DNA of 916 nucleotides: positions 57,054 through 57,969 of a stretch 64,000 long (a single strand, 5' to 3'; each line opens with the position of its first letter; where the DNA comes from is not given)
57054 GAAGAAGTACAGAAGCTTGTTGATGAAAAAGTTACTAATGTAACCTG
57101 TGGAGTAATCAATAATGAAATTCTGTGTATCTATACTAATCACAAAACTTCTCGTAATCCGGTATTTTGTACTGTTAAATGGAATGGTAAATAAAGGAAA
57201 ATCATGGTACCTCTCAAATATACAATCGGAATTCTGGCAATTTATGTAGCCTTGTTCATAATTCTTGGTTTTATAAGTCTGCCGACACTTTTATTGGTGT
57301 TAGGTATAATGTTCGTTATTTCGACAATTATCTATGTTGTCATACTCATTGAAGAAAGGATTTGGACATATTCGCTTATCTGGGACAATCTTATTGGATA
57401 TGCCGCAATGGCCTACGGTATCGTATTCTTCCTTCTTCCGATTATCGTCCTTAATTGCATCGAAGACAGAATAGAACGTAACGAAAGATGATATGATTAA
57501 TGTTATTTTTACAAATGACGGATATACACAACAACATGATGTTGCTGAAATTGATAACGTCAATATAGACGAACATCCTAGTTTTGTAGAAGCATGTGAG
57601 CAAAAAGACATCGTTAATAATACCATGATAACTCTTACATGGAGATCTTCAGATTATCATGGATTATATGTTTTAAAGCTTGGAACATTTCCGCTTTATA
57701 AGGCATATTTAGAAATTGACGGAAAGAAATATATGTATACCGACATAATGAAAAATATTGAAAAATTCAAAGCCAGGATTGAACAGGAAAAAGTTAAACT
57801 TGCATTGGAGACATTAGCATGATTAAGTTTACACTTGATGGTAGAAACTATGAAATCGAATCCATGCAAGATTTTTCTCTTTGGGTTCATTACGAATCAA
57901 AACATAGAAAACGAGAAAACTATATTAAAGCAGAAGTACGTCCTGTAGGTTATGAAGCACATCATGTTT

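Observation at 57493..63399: Tandem array of 17 translationally coupled paralogous small genes sharing a conserved C-terminal 'EAIExLP' helix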

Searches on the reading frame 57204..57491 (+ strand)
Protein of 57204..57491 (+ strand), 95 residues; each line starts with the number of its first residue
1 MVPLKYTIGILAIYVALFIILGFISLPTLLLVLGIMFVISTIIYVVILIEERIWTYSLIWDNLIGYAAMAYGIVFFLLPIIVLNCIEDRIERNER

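Call 28: search_protein_families(library=pfam, proteins=[window:57204-57491:+], max_evalue=0.01)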
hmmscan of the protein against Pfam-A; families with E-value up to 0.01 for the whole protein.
window:57204-57491:+ (95 aa): 1 family
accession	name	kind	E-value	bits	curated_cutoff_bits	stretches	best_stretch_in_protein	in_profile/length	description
PF06541.16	ABC_trans_CmpB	-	0.00026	21.6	25.9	1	6-92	39-122/151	Putative ABC-transporter type IV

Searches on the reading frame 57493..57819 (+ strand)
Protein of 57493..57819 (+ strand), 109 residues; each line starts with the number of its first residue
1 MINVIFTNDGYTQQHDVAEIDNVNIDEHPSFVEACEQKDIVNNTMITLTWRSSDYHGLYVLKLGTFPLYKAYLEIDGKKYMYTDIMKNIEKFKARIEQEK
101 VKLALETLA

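Call 6: search_protein_families(library=phrogs, alignment_id=A1, max_evalue=0.01)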
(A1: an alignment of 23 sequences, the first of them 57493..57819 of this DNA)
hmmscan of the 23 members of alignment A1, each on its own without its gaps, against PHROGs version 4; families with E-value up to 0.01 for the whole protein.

A. member 1, window:57493-57819:+ (109 aa): 0 families

B. families by the number of members that match (of 23 scanned): 2 families
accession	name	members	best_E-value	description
phrog_34619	-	1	0.009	-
phrog_36163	-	1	0.0093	-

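Call 7: search_protein_families(library=pfam, alignment_id=A1, max_evalue=0.1)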
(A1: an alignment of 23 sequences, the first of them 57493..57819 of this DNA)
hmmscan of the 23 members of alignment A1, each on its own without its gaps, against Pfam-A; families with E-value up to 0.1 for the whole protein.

A. member 1, window:57493-57819:+ (109 aa): 0 families

B. families by the number of members that match (of 23 scanned): 7 families
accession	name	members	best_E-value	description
PF19024.5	DUF5750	1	0.0095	Family of unknown function (DUF5750)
PF06148.17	COG2_N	1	0.025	COG2 N-terminal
PF24781.2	FANCA_helical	1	0.028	FANCA helical domain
PF24945.1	DUF7759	1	0.038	Domain of unknown function (DUF7759)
PF12180.13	EABR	1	0.05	TSG101 and ALIX binding domain of CEP55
PF03670.18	UPF0184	1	0.076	Uncharacterised protein family (UPF0184)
PF17585.7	Phage_Arf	1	0.093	Accessory recombination function protein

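Call 75: search_protein_families(library=ncbifam, proteins=[window:57493-57819:+], max_evalue=0.01)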
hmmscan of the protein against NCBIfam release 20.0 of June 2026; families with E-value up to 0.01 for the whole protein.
window:57493-57819:+ (109 aa): 0 families
